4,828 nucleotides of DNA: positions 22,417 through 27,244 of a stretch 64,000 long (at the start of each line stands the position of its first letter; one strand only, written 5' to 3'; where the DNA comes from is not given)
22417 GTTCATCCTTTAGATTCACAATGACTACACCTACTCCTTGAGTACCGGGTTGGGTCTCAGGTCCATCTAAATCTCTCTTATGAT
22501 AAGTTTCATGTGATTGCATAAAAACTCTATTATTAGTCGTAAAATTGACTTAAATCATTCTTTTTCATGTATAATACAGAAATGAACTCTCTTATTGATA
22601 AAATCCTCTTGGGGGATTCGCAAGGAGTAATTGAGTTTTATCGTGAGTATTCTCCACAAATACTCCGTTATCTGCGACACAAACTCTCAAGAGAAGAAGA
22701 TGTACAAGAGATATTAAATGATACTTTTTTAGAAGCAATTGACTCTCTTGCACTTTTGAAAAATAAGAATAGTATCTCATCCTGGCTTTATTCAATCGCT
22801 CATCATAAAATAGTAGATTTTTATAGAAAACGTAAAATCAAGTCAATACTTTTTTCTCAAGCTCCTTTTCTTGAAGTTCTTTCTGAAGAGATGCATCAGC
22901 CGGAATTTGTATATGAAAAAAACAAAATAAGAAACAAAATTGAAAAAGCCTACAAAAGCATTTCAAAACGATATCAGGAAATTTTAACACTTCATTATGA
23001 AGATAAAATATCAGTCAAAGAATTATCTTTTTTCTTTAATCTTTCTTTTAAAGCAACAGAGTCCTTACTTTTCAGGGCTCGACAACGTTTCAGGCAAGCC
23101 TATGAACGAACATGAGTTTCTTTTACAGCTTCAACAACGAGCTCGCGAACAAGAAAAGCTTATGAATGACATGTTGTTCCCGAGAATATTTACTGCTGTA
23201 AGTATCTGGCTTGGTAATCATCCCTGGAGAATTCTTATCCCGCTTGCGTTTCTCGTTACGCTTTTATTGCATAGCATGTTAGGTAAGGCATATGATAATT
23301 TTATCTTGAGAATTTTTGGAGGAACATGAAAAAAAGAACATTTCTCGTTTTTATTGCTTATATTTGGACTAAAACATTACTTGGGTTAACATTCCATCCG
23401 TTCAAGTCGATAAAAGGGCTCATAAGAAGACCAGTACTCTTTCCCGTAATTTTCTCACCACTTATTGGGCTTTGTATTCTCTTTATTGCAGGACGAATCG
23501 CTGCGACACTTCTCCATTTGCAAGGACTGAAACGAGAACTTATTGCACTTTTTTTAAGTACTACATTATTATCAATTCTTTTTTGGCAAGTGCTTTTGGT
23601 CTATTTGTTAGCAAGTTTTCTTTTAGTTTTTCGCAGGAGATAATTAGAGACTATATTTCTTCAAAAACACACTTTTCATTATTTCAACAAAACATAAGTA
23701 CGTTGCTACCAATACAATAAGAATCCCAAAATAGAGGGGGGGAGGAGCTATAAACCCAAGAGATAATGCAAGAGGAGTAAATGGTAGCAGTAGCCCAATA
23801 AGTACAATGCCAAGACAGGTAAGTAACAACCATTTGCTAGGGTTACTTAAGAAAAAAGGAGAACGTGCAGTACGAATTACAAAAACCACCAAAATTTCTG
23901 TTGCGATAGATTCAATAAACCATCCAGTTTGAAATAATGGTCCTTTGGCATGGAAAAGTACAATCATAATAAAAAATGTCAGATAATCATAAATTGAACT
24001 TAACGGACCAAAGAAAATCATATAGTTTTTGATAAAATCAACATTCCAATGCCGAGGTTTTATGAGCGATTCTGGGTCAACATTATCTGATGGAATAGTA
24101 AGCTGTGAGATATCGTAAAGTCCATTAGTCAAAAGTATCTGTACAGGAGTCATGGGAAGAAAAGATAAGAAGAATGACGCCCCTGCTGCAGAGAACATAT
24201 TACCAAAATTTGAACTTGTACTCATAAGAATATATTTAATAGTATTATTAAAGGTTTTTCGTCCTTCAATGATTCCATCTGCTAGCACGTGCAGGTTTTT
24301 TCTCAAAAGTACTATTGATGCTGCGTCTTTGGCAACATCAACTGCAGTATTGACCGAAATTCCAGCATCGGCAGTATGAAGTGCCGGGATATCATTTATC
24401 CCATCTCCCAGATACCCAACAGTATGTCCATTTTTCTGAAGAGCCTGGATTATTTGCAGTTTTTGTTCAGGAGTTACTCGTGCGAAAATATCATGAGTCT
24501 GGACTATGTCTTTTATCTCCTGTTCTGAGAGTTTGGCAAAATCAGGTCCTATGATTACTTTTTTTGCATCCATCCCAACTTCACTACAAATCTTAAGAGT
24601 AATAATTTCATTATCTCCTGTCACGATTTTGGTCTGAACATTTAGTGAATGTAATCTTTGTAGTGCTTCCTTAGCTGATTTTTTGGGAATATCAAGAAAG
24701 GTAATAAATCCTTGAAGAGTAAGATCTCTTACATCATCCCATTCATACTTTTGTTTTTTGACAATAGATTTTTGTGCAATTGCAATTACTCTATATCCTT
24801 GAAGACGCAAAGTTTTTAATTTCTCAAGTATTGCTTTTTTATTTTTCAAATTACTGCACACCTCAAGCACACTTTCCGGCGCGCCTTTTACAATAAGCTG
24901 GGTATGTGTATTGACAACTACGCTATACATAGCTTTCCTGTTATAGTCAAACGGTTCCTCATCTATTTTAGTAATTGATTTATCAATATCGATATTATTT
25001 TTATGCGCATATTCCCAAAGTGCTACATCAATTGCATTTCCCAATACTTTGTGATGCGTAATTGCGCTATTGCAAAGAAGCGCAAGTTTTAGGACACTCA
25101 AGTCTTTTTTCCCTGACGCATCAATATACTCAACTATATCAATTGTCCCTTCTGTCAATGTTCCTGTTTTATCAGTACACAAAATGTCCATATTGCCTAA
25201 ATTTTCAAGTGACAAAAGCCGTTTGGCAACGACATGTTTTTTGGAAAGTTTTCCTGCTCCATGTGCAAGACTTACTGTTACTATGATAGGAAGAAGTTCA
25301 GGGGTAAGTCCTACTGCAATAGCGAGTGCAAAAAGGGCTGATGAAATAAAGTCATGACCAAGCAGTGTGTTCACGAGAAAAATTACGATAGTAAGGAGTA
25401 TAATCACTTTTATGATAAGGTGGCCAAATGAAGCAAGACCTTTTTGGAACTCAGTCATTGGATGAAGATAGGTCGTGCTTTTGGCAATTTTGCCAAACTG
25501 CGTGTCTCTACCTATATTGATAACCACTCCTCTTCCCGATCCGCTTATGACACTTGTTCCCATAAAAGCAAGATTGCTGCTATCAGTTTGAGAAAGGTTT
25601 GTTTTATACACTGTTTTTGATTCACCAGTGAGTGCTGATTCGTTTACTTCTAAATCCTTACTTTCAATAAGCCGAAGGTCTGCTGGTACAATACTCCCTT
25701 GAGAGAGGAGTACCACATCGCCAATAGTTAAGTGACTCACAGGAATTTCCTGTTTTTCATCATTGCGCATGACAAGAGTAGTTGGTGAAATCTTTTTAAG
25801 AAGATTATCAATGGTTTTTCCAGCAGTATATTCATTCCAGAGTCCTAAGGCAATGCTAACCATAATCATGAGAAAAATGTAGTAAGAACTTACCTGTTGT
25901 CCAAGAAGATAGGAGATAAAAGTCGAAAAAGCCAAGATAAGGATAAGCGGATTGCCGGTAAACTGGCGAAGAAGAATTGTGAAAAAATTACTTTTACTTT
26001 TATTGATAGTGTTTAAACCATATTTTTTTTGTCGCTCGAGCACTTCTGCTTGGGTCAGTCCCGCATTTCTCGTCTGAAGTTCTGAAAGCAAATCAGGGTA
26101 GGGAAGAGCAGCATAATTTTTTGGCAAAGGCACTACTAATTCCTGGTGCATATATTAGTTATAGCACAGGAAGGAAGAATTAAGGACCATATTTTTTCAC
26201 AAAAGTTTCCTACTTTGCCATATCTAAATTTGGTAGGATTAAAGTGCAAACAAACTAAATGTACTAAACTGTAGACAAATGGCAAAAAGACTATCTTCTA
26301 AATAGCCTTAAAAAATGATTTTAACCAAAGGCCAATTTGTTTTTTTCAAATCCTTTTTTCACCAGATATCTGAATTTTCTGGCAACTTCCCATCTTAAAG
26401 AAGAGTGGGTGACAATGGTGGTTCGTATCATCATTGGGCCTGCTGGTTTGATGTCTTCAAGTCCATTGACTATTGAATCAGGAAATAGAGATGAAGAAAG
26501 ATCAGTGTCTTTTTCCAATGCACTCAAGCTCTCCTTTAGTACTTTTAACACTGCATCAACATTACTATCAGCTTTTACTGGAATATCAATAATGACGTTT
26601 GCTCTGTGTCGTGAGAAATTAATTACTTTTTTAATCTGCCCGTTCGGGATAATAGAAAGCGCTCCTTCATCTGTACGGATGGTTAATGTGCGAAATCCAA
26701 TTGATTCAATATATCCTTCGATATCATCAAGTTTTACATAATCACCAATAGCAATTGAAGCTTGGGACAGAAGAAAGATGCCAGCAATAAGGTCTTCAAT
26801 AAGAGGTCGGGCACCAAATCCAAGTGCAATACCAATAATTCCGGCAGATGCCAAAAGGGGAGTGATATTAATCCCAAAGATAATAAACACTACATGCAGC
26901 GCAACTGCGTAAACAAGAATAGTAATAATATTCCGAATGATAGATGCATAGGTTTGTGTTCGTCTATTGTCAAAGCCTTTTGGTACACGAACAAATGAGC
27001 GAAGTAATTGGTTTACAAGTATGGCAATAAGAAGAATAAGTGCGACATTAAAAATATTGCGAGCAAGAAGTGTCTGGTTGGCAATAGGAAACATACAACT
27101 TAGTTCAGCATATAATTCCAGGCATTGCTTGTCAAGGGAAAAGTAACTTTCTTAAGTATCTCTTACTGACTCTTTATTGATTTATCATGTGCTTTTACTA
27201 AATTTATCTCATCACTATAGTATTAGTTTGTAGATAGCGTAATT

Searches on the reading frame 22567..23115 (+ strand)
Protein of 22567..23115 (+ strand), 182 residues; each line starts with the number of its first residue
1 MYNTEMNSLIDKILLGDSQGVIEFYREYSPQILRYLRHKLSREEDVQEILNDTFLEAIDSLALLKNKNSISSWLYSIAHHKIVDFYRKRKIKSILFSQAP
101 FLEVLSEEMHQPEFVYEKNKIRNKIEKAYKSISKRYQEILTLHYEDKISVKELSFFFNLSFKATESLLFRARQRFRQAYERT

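Call 96: search_protein_families(library=pfam, proteins=[window:22567-23115:+], max_evalue=0.001)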
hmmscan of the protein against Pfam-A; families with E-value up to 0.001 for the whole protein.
window:22567-23115:+ (182 aa): 2 families
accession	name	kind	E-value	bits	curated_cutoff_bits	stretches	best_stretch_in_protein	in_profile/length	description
PF04542.20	Sigma70_r2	-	6.1e-13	48.8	24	1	24-90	1-69/71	Sigma-70 region 2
PF08281.18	Sigma70_r4_2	-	2.2e-05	24.4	25.7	1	124-174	3-53/54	Sigma-70, region 4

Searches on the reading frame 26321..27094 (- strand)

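Call 96: search_protein_families(library=pfam, proteins=[window:26321-27094:-], max_evalue=0.001)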
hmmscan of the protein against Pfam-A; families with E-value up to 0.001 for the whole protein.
window:26321-27094:- (257 aa): 2 families
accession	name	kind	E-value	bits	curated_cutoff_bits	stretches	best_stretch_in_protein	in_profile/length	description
PF00924.24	MS_channel_2nd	-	2.1e-19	69.8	20.2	1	98-162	2-68/68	Mechanosensitive ion channel, beta-domain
PF21088.3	MS_channel_1st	-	2.1e-09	37.6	23.1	1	55-95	1-41/42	Mechanosensitive ion channel, transmembrane helices 2/3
